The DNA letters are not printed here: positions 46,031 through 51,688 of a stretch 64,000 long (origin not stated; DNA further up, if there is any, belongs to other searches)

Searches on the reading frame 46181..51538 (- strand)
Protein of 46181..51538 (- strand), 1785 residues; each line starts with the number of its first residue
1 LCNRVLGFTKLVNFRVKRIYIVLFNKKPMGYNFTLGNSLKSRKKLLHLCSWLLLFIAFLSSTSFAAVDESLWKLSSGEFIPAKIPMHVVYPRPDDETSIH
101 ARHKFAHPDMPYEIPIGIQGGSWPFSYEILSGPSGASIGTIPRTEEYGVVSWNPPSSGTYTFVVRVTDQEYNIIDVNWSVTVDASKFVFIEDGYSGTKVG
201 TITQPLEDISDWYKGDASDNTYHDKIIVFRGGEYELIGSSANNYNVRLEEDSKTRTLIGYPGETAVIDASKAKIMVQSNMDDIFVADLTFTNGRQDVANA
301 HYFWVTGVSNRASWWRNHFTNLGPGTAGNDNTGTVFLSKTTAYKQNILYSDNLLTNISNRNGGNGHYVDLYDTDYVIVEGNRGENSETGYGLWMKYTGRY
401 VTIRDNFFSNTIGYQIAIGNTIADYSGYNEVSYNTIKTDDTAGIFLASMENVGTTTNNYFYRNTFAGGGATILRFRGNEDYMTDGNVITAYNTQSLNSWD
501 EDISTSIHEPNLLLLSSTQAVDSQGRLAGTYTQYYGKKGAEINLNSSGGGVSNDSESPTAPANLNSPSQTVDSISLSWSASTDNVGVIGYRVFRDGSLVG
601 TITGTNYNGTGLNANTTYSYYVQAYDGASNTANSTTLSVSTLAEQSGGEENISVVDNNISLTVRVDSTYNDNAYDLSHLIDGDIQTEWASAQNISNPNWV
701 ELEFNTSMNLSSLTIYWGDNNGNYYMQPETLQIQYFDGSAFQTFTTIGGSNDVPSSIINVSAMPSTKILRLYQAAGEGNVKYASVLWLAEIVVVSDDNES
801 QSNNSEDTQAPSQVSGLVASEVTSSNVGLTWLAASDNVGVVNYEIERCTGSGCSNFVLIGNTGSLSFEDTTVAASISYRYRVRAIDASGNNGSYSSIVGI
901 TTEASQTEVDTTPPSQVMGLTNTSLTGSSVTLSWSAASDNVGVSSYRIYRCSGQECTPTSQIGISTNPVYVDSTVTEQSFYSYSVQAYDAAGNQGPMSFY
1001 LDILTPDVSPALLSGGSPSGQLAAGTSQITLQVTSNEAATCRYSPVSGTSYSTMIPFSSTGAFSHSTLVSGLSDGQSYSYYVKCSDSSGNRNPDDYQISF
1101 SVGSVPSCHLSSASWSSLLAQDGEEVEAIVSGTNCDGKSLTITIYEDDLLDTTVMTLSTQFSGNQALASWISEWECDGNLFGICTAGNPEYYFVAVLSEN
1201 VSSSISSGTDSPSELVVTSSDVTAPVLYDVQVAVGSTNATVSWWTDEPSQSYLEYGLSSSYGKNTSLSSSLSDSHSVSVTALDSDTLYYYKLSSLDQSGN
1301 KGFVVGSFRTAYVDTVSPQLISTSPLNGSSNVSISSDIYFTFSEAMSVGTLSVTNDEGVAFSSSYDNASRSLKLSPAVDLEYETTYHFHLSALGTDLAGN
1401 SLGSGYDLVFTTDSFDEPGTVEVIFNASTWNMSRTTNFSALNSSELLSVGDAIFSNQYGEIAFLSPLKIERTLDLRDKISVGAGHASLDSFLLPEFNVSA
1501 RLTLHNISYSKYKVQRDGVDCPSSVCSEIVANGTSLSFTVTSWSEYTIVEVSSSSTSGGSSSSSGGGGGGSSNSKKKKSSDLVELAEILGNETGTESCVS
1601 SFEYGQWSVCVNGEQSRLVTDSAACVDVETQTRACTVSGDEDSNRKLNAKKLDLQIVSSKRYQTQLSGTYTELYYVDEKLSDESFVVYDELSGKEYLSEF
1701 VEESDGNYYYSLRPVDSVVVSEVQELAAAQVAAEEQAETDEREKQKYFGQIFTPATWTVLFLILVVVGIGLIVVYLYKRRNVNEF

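Call 23: search_protein_families(library=pfam, proteins=[window:46181-51538:-], max_evalue=0.1)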
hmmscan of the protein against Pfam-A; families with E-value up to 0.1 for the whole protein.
window:46181-51538:- (1785 aa): 10 families
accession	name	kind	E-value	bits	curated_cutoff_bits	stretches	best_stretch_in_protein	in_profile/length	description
PF00041.27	fn3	-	4.7e-19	68.8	25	3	560-638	2-82/84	Fibronectin type III domain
PF13205.12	Big_5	-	7.4e-17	62.4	23.6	1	1314-1412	1-105/105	Bacterial Ig-like domain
PF00754.31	F5_F8_type_C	-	4.2e-08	33.8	28.2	1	668-775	6-114/127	F5/8 type C domain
PF22633.2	F5_F8_type_C_2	-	4.4e-07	30.9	27.8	1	679-760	2-81/91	NedA-like, galactose-binding domain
PF16656.11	Pur_ac_phosph_N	-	4.6e-05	24.3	30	1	1235-1296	9-82/93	Purple acid Phosphatase, N-terminal domain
PF19077.6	Big_13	-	0.00015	22.6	27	0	156-183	73-101/102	Bacterial Ig-like domain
PF07495.19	Y_Y_Y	-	0.0003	21.1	26.6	0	145-170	25-50/65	Y_Y_Y domain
PF04234.18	CopC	-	0.0065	17.9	23.3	0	1319-1387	3-71/92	CopC domain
PF18370.7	RGI_lyase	-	0.014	16.1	27.8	1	572-635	17-81/86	Rhamnogalacturonan I lyases beta-sheet domain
PF16655.11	PhoD_N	-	0.051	14.6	30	0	1267-1310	51-90/90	PhoD-like phosphatase, N-terminal domain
